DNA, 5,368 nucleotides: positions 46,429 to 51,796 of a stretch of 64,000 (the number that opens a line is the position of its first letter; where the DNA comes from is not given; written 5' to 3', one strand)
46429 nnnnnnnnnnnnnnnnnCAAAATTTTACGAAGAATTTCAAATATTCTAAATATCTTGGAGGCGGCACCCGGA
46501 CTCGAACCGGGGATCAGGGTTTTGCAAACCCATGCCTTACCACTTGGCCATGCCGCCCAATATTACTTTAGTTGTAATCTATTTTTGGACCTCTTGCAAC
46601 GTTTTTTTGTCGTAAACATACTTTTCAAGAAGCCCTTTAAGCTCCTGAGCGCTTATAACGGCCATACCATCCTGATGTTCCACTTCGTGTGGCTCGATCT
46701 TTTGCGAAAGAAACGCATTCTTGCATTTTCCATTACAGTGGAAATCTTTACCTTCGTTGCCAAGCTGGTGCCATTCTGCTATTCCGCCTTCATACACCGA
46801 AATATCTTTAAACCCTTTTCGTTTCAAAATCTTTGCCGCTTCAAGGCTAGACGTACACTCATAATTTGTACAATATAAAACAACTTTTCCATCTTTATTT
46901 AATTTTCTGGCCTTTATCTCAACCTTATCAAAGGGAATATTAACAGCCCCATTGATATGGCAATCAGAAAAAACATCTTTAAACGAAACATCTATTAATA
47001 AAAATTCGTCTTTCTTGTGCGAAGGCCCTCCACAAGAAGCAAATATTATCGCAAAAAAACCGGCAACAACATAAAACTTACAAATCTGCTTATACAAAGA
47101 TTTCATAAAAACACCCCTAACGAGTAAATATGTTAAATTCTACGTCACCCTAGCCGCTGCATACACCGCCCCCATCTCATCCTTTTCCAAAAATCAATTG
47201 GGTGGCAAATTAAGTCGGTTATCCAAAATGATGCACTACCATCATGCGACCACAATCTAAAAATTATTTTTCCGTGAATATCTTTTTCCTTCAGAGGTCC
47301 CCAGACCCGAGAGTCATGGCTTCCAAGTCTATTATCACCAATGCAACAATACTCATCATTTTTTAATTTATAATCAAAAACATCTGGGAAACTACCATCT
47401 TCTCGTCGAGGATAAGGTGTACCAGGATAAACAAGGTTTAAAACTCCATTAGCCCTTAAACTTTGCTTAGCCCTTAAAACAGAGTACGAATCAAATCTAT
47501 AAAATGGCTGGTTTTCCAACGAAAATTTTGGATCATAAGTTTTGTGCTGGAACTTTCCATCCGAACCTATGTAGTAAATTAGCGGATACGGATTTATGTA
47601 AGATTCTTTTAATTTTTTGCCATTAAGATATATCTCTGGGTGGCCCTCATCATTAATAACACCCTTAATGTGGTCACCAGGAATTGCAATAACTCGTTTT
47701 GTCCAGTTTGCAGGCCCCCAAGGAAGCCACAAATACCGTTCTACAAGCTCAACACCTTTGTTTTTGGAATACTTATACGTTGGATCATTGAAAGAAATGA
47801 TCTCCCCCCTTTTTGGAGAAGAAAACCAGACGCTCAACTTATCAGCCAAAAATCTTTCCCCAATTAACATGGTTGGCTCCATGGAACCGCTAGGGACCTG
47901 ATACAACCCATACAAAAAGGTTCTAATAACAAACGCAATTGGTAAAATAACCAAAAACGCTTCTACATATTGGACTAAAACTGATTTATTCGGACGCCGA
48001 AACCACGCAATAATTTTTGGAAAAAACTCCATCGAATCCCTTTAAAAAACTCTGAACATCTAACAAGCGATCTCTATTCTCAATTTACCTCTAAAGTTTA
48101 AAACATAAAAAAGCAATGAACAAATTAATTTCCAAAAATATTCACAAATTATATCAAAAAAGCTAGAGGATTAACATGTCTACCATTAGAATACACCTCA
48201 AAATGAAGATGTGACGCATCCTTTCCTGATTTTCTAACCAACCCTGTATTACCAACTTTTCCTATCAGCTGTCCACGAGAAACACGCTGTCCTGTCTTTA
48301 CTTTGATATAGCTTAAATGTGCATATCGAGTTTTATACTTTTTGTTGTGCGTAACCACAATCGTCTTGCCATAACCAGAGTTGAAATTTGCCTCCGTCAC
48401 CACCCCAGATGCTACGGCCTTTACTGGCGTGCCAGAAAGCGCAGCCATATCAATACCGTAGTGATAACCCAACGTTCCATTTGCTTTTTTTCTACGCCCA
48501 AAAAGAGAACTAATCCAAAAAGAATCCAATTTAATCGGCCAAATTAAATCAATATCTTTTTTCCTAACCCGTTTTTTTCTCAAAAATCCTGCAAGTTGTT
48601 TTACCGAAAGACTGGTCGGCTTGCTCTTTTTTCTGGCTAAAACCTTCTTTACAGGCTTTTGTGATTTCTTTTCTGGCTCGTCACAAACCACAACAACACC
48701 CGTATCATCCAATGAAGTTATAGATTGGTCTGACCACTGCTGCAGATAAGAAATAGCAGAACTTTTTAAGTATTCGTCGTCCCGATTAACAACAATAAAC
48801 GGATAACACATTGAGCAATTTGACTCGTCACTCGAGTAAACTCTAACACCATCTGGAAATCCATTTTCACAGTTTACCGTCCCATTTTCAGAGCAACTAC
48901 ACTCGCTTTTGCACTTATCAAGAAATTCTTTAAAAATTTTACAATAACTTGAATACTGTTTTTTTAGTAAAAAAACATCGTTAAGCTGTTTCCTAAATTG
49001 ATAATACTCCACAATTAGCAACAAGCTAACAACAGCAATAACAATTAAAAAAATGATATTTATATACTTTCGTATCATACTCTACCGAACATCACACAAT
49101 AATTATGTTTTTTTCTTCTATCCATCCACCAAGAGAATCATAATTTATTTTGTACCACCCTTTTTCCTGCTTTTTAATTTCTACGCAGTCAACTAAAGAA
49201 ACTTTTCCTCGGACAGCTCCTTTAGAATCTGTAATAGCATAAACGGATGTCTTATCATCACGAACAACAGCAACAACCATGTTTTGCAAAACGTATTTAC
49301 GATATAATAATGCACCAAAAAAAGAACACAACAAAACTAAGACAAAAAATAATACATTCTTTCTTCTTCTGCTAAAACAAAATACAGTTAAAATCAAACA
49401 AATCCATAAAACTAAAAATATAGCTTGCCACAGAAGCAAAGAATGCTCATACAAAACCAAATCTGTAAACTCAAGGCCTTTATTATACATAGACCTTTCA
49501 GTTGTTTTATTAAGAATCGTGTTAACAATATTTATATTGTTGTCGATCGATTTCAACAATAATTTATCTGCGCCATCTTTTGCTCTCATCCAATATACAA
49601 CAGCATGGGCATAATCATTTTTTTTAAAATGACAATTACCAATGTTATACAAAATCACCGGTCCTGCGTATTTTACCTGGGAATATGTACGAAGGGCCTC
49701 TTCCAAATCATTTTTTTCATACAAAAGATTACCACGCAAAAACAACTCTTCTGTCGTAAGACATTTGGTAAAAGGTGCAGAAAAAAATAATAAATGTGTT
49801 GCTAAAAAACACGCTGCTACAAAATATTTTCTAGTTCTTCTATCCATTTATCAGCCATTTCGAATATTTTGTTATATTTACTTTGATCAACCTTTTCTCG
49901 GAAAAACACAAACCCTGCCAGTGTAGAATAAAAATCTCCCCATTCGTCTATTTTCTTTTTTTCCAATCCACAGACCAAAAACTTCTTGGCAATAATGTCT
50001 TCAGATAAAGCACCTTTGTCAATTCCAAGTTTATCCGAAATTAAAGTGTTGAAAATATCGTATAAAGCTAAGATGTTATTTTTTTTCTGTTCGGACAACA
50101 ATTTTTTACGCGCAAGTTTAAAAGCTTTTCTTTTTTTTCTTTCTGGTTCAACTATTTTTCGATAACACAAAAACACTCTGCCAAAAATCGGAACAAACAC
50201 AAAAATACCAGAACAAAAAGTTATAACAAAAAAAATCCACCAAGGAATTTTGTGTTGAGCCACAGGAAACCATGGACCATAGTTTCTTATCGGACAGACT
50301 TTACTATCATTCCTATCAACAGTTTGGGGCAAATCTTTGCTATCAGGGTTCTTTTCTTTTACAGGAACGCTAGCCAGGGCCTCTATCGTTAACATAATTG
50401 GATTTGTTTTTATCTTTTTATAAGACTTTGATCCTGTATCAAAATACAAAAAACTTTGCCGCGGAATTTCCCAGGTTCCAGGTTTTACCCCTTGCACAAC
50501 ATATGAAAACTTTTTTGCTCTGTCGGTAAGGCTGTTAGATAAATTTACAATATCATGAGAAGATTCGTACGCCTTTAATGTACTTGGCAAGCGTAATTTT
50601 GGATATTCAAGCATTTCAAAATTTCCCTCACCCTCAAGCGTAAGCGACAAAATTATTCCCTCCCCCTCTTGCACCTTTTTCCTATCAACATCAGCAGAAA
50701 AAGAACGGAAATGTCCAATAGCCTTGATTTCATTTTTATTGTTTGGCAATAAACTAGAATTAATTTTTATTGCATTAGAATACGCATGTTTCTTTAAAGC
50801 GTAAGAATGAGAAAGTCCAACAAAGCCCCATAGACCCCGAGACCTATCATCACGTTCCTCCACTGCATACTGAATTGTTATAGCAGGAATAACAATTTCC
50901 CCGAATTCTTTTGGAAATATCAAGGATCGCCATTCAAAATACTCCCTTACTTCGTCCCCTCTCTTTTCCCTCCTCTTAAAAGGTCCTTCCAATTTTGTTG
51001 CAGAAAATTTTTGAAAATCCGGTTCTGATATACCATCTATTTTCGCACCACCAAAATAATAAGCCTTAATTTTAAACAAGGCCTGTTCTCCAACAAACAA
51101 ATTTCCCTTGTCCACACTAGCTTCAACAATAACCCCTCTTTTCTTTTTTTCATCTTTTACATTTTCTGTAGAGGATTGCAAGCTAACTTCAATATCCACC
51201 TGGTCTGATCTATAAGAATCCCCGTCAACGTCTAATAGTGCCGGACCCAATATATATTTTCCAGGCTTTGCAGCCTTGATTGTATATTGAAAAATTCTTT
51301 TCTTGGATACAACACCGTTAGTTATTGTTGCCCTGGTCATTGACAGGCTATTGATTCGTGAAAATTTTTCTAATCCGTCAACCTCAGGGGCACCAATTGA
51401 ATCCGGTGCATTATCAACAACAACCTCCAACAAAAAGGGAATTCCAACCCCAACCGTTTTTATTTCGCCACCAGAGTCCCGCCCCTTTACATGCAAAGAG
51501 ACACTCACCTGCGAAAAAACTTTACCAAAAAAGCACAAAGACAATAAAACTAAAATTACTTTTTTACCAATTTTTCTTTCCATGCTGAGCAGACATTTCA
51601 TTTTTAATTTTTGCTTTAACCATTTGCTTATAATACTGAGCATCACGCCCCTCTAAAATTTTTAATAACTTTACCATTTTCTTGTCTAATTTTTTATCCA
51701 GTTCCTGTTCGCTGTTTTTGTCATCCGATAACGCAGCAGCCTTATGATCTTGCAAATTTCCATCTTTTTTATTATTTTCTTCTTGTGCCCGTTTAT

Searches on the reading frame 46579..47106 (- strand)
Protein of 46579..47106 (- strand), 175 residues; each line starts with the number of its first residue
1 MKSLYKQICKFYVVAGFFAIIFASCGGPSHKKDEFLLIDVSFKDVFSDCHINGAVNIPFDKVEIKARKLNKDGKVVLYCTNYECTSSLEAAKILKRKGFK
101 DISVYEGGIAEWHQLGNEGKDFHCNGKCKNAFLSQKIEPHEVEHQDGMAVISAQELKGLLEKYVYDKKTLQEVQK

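Call 54: search_protein_families(library=pfam, proteins=[window:46579-47106:-], max_evalue=0.001)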
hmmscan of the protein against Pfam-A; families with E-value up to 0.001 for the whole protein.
window:46579-47106:- (175 aa): 1 family
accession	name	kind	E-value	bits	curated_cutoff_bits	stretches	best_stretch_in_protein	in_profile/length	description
PF00581.25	Rhodanese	-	1.9e-17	64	22.2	1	32-114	11-101/102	Rhodanese-like domain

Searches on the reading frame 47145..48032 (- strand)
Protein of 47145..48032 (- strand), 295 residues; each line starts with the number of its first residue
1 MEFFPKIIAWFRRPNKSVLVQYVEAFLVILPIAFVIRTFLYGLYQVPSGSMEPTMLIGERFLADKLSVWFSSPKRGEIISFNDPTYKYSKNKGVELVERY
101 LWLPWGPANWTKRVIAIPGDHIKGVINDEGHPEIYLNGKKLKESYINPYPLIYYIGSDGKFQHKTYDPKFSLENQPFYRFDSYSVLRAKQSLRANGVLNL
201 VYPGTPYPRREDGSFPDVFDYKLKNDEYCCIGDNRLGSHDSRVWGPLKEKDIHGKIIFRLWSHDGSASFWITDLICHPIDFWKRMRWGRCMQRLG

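Call 54: search_protein_families(library=pfam, proteins=[window:47145-48032:-], max_evalue=0.001)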
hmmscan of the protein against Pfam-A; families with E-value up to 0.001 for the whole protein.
window:47145-48032:- (295 aa): 1 family
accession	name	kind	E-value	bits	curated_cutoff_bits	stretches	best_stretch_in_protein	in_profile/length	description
PF10502.14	Peptidase_S26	-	1.8e-35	122.8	22.9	1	20-261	2-168/168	Signal peptidase, peptidase S26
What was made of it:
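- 47145..48032 (-): Signal peptidase I (Peptidase_S26), the enzyme expected to process these leaders. Call 54.
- On Sec-type (SPase I) signal-peptide proteins: Peptidase_S26 (LepB) at 47145-48032, E 1.8e-35 (call 54).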

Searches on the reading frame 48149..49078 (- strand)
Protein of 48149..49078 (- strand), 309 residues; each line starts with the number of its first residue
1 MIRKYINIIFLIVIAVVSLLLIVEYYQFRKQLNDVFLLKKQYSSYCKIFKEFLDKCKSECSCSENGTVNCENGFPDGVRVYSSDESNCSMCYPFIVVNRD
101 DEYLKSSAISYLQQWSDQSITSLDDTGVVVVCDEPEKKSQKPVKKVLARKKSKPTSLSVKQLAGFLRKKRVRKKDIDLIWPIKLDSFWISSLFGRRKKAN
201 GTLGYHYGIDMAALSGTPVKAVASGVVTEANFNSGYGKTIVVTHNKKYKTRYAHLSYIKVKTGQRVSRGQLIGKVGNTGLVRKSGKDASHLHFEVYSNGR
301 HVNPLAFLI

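Call 54: search_protein_families(library=pfam, proteins=[window:48149-49078:-], max_evalue=0.001)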
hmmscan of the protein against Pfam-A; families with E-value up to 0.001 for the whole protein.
window:48149-49078:- (309 aa): 1 family
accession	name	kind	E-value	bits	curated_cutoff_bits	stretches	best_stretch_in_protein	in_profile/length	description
PF01551.29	Peptidase_M23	-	7.1e-33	113.1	28.7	1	205-304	2-96/96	Peptidase family M23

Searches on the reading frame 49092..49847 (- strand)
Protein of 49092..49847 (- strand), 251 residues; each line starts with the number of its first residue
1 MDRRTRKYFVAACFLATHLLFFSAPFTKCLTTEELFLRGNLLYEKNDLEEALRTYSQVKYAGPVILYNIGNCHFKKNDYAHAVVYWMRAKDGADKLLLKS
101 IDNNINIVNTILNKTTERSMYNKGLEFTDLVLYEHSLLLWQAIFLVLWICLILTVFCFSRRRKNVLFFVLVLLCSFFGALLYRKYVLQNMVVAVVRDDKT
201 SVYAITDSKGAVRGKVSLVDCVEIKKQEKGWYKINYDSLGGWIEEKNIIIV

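Call 54: search_protein_families(library=pfam, proteins=[window:49092-49847:-], max_evalue=0.001)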
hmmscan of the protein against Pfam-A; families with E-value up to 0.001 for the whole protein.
window:49092-49847:- (251 aa): 3 families
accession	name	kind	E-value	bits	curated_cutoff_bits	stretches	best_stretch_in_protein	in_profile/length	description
PF00515.34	TPR_1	-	3.3e-10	39.8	27.8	1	65-89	3-27/34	Tetratricopeptide repeat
PF07719.23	TPR_2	-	1.3e-08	34.7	27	0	65-89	3-27/34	Tetratricopeptide repeat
PF13181.12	TPR_8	-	0.00032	21.1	25.7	0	65-89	3-27/34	Tetratricopeptide repeat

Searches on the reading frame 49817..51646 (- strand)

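Call 54: search_protein_families(library=pfam, proteins=[window:49817-51646:-], max_evalue=0.001)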
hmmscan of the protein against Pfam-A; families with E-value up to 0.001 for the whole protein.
window:49817-51646:- (609 aa): 1 family
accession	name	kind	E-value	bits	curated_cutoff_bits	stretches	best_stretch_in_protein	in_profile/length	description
PF13584.12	BatD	-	7.4e-28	97.5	24.1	2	63-154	6-92/92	BatD DUF11 like domain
